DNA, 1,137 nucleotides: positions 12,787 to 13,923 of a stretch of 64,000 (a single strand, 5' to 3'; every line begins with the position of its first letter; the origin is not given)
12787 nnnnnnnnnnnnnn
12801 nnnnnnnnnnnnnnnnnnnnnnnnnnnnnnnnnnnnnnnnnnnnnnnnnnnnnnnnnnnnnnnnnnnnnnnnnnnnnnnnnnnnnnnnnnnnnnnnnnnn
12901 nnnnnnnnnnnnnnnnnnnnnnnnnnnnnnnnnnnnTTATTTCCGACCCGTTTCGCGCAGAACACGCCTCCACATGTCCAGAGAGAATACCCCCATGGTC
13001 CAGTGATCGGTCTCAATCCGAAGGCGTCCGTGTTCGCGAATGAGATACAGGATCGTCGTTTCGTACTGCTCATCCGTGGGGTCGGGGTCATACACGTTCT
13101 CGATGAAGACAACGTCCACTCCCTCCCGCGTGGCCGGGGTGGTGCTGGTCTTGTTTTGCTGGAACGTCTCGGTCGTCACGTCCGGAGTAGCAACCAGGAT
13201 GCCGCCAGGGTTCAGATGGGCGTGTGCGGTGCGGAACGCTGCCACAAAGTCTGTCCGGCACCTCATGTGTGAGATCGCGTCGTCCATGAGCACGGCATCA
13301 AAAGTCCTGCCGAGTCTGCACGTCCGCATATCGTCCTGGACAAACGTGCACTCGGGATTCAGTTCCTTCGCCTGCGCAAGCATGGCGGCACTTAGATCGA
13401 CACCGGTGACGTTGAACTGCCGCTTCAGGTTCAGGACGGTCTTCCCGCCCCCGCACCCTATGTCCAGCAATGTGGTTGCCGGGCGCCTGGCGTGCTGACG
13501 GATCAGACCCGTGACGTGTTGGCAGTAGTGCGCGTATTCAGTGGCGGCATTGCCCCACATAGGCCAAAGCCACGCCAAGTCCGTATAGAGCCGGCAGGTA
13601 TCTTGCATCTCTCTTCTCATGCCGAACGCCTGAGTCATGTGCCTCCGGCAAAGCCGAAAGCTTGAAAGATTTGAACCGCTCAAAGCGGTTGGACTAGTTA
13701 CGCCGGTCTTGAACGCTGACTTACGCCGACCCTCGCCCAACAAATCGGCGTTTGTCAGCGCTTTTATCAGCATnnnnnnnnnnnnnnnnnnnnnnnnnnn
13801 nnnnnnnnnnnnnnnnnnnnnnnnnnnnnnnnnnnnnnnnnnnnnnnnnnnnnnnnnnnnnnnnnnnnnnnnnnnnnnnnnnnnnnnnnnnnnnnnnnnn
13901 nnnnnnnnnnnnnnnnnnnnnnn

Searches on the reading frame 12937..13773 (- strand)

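Call 12: search_protein_families(library=pfam, proteins=[window:12937-13773:-])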
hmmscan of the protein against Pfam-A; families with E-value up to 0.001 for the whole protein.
window:12937-13773:- (278 aa): 8 families
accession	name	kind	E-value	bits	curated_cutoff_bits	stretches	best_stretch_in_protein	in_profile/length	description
PF13649.12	Methyltransf_25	-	1.1e-18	68.1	27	1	103-191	2-97/97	Methyltransferase domain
PF08241.18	Methyltransf_11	-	1.5e-16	61.2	21.2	1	103-194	1-94/95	Methyltransferase domain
PF08242.18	Methyltransf_12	-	9.8e-14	52.3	30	1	103-193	1-98/98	Methyltransferase domain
PF13847.12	Methyltransf_31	-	3.9e-13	49.8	27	1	98-198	3-113/145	Methyltransferase domain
PF13489.12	Methyltransf_23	-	3.4e-12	46.8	27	1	96-199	20-121/164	Methyltransferase domain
PF02353.26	CMAS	-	2.7e-05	24.1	27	1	97-203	61-172/273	Mycolic acid cyclopropane synthetase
PF01209.24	Ubie_methyltran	-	0.00053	19.8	20.1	0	93-195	42-151/233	ubiE/COQ5 methyltransferase family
PF13679.12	Methyltransf_32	-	0.00099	19.5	27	0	81-150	7-83/143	Methyltransferase domain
